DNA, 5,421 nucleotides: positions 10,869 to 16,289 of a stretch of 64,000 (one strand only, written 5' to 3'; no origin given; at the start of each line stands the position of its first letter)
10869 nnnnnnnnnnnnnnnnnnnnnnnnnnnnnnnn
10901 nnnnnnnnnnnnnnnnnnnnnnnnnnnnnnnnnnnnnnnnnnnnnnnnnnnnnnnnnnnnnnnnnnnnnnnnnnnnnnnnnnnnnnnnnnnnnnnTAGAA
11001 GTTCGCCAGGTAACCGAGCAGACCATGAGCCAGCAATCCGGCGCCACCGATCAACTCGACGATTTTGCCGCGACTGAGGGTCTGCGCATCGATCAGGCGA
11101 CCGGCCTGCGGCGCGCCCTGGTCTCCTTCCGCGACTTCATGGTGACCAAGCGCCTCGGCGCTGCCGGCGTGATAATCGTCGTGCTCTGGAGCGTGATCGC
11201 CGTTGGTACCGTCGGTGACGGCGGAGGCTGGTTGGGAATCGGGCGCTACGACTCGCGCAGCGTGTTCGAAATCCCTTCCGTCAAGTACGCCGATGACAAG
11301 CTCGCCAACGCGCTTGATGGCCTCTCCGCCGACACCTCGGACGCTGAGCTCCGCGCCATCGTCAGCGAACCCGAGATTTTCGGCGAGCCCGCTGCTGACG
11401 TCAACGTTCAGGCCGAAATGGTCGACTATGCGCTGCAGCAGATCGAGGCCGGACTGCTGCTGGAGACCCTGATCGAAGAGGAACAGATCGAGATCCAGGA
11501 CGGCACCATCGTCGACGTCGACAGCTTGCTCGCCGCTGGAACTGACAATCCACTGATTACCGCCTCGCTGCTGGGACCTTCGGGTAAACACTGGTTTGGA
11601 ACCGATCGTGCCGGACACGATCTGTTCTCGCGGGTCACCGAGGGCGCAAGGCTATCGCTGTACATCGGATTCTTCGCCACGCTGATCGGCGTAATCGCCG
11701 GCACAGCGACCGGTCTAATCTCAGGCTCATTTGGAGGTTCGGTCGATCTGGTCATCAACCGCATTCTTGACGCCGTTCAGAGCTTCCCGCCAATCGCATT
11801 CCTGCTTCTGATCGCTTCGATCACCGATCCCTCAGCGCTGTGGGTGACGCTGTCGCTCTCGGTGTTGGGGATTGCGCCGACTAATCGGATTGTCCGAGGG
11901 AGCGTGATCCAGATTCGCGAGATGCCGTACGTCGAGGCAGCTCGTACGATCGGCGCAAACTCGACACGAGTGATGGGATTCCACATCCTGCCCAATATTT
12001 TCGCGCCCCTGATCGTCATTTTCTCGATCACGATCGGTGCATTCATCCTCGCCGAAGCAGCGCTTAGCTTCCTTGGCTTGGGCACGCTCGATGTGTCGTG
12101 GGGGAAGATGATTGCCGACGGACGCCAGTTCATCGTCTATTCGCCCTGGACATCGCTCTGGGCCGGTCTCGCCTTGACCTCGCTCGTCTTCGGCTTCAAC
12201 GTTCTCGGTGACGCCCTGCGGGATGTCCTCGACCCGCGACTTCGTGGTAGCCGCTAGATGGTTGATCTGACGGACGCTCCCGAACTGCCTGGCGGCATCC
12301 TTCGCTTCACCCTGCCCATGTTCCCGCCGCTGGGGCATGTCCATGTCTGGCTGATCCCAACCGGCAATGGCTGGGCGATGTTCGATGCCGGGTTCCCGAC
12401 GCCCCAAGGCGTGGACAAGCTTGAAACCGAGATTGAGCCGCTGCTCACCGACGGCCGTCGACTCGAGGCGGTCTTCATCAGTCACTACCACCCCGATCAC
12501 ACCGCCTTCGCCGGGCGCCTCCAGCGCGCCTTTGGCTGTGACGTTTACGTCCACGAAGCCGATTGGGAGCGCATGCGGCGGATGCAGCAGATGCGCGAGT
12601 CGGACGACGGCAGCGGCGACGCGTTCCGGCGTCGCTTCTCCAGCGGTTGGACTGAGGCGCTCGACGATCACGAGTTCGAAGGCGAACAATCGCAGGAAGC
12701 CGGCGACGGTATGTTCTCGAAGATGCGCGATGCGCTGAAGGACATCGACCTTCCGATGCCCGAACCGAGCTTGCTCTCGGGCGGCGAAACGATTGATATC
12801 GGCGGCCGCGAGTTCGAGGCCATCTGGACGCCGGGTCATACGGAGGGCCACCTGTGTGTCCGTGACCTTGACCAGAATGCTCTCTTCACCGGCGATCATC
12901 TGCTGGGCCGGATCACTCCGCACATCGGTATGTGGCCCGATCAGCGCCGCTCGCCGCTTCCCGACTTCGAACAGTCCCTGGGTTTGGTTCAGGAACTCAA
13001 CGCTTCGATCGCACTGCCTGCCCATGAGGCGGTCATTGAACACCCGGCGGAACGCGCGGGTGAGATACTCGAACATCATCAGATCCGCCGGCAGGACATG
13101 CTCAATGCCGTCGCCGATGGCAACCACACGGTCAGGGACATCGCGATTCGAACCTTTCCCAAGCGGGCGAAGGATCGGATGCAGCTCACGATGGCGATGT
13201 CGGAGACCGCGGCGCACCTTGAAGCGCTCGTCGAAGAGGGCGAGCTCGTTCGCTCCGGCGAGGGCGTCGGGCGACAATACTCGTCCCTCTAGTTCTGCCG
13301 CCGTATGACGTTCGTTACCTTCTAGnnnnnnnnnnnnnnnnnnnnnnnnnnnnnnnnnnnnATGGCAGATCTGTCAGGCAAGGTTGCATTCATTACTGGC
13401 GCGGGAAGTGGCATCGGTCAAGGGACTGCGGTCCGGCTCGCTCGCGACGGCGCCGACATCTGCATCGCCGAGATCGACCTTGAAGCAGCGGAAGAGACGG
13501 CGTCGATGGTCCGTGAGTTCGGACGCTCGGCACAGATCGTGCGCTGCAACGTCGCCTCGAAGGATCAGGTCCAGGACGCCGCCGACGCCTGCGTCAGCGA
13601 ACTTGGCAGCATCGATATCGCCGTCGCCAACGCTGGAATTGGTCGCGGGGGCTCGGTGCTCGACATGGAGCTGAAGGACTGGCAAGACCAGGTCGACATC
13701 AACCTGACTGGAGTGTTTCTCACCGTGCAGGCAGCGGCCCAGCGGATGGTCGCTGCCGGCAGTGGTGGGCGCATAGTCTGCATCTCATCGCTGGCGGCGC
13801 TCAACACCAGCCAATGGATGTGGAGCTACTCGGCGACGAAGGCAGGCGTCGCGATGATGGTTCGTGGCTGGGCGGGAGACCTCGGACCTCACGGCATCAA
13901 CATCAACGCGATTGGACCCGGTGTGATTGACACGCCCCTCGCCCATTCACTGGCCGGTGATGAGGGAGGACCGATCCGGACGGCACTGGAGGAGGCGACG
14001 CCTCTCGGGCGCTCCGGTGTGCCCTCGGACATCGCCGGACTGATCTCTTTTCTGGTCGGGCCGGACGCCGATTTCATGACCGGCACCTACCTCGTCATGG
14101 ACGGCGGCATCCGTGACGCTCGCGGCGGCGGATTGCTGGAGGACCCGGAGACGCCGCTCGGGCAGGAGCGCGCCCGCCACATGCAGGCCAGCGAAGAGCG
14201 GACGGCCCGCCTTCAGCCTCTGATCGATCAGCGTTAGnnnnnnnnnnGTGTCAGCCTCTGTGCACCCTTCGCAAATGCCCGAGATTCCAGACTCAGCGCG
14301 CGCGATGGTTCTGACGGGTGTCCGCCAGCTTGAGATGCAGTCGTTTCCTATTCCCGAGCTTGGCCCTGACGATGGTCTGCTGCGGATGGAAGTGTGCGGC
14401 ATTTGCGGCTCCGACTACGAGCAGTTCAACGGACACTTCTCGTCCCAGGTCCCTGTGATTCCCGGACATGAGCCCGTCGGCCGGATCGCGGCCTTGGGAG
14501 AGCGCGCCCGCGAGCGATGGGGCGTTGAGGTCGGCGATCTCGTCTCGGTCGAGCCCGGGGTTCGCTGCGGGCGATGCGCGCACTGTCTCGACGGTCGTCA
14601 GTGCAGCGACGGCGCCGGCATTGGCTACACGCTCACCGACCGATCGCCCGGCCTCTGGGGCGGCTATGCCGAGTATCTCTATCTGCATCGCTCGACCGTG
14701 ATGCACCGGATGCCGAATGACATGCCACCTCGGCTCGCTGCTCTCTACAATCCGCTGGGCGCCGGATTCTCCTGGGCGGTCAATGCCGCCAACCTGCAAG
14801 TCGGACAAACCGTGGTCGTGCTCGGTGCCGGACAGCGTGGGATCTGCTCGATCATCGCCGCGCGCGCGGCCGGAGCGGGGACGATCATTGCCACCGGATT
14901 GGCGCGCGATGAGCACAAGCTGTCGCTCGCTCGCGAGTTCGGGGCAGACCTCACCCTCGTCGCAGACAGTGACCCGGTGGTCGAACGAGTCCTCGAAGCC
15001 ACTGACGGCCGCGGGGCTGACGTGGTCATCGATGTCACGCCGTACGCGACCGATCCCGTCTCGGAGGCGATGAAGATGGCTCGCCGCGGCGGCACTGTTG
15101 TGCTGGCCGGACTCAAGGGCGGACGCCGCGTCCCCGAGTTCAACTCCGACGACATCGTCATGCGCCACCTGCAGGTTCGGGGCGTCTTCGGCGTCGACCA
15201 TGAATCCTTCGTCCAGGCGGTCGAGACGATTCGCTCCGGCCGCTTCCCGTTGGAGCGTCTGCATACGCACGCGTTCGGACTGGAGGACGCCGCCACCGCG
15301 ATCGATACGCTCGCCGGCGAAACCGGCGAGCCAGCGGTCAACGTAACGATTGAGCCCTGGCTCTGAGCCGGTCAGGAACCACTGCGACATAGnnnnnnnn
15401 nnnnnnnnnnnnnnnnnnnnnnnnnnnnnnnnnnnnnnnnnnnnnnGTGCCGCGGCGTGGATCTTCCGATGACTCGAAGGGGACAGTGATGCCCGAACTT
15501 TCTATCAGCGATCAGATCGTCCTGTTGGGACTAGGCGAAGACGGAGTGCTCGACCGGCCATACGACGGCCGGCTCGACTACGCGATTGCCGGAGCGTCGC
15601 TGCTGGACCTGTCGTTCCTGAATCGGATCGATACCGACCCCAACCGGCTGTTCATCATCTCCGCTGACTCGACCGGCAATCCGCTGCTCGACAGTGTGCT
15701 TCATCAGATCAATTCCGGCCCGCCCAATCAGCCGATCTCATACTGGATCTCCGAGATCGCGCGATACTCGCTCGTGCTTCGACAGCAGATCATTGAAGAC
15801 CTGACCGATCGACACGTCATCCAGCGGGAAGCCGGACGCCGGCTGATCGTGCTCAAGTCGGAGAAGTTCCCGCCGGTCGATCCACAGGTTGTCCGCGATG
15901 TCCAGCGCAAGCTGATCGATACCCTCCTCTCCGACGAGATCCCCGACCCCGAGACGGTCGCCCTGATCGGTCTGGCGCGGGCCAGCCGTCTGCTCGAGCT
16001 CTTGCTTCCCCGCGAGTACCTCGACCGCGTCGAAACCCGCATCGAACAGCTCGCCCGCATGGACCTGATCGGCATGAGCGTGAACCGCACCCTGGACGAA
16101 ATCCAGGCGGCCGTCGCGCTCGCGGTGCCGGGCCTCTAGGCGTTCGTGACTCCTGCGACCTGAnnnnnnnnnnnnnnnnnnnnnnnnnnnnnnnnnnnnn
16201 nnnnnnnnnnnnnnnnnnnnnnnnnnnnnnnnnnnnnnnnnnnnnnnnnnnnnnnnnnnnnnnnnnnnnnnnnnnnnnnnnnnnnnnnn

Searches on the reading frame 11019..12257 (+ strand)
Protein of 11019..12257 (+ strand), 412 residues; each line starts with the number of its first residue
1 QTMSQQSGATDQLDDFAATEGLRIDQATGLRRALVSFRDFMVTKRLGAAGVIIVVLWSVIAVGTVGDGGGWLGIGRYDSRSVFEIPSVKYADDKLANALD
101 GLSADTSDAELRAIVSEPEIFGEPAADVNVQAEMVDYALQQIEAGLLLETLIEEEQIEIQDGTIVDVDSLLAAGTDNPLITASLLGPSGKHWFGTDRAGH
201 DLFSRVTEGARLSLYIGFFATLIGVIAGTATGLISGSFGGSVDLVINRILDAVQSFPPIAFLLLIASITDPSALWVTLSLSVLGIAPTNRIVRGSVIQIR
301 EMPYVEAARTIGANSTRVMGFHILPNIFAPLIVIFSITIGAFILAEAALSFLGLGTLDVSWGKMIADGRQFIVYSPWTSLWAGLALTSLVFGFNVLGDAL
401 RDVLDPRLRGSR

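Call 7: search_protein_families(library=pfam, proteins=[window:11019-12257:+], max_evalue=1)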
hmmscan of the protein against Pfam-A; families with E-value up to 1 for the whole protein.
window:11019-12257:+ (412 aa): 1 family
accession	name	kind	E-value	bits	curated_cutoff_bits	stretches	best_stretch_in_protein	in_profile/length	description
PF00528.27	BPD_transp_1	-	1.6e-27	96.9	26.4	1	228-409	1-183/184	Binding-protein-dependent transport system inner membrane component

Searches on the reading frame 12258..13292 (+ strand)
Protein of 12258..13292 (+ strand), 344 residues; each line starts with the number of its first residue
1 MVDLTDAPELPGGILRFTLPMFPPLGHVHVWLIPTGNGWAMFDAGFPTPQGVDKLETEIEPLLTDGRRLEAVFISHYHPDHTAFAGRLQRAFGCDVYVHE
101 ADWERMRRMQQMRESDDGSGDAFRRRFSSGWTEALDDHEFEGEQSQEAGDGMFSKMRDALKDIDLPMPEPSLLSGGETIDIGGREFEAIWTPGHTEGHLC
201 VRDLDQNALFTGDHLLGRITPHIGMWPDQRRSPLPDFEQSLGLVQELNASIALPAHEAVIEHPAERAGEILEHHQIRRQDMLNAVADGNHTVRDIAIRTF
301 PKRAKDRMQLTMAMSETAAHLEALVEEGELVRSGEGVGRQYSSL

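Call 7: search_protein_families(library=pfam, proteins=[window:12258-13292:+], max_evalue=1)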
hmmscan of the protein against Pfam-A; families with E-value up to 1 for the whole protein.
window:12258-13292:+ (344 aa): 4 families
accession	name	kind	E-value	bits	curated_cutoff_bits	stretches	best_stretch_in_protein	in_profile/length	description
PF00753.33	Lactamase_B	-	6.7e-27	95.1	22.7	1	25-256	3-196/196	Metallo-beta-lactamase superfamily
PF21221.3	B_lactamase-like_C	-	7.2e-07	29.3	27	1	290-330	7-46/46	Metallo-beta-lactamase-like, C-terminal domain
PF12706.13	Lactamase_B_2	-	0.00025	21.1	27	1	41-109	4-73/200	Beta-lactamase superfamily domain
PF19583.5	ODP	-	0.001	19.4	27.2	1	29-106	4-78/194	ODP family beta lactamase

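Call 53: search_protein_families(library=ncbifam, proteins=[window:12258-13289:+], max_evalue=0.00001)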
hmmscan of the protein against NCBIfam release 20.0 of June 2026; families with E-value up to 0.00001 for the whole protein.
window:12258-13289:+ (344 aa): 8 families
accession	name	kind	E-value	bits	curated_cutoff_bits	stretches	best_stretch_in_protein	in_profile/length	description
NF053820.1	MBLfold_Strvi7410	exception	6.5e-46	157.3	525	1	12-330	7-329/343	Strvi_7410 family MBL fold metallo-hydrolase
TIGR03413.1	GSH_gloB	equivalog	3.3e-12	46.3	200.8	0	173-216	86-129/248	hydroxyacylglutathione hydrolase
NF033105.1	bla_subclass_B3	equivalog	7.8e-12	45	240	0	30-114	25-107/257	subclass B3 metallo-beta-lactamase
TIGR04558.1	SoxH_rel_PQQ_1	hypoth_equivalog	1.8e-10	40.4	300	1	143-304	108-259/285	quinoprotein relay system zinc metallohydrolase 1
NF012229.1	bla_class_B_core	domain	8e-09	35.8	100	1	32-201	19-136/139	metallo-beta-lactamase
NF007597.0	PRK10241.1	equivalog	1.6e-06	27.6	421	0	172-216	88-130/251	hydroxyacylglutathione hydrolase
NF041804.1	MBL_fold_SolJ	exception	2.9e-06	26.6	350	0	64-101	49-86/224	solanimycin biosynthesis MBL-fold hydrolase SolJ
TIGR04559.1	SoxH_rel_PQQ_2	hypoth_equivalog_domain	3.1e-06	26.8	280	0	162-288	125-244/283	quinoprotein relay system zinc metallohydrolase 2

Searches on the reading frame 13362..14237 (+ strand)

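Call 7: search_protein_families(library=pfam, proteins=[window:13362-14237:+], max_evalue=1)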
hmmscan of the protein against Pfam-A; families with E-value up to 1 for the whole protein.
window:13362-14237:+ (291 aa): 5 families
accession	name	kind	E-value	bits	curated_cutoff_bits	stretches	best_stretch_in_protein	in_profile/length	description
PF13561.12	adh_short_C2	-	1.3e-60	205.3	27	1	13-250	1-235/236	Enoyl-(Acyl carrier protein) reductase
PF00106.31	adh_short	-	1.3e-53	181.9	26.6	1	7-198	1-191/195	short chain dehydrogenase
PF08659.16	KR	-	2.1e-09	38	22.6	1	10-168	4-161/180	KR domain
PF23441.1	SDR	-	9.6e-05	22.3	27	1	150-250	158-255/258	SDR-like rossmann domain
PF00670.27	AdoHcyase_NAD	-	0.037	14.6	27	1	4-43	21-59/162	S-adenosyl-L-homocysteine hydrolase, NAD binding domain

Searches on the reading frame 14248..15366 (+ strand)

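Call 24: search_protein_families(library=pfam, proteins=[window:14248-15366:+], max_evalue=0.00001)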
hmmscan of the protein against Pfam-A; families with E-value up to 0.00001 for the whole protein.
window:14248-15366:+ (372 aa): 2 families
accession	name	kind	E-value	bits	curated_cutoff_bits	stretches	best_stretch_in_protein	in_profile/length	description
PF00107.32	ADH_zinc_N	-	2e-23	83.2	31.8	1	198-328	3-127/129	Zinc-binding dehydrogenase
PF08240.17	ADH_N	-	3.3e-21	75.9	23.5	1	39-153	1-101/104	Alcohol dehydrogenase GroES-like domain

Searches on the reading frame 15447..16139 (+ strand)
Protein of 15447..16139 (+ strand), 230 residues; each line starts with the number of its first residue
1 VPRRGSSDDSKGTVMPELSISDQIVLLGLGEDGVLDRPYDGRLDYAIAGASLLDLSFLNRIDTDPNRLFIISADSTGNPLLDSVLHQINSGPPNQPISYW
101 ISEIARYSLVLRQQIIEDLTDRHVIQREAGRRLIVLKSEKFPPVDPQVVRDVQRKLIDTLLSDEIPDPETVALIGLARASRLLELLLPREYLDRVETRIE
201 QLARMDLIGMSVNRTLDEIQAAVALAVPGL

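Call 24: search_protein_families(library=pfam, proteins=[window:15447-16139:+], max_evalue=0.00001)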
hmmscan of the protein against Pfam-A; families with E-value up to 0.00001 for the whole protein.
window:15447-16139:+ (230 aa): 1 family
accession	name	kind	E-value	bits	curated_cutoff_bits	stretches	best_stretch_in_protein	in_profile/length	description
PF05719.16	GPP34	-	1.5e-36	126.8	29.1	1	21-219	2-201/201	Golgi phosphoprotein 3 (GPP34)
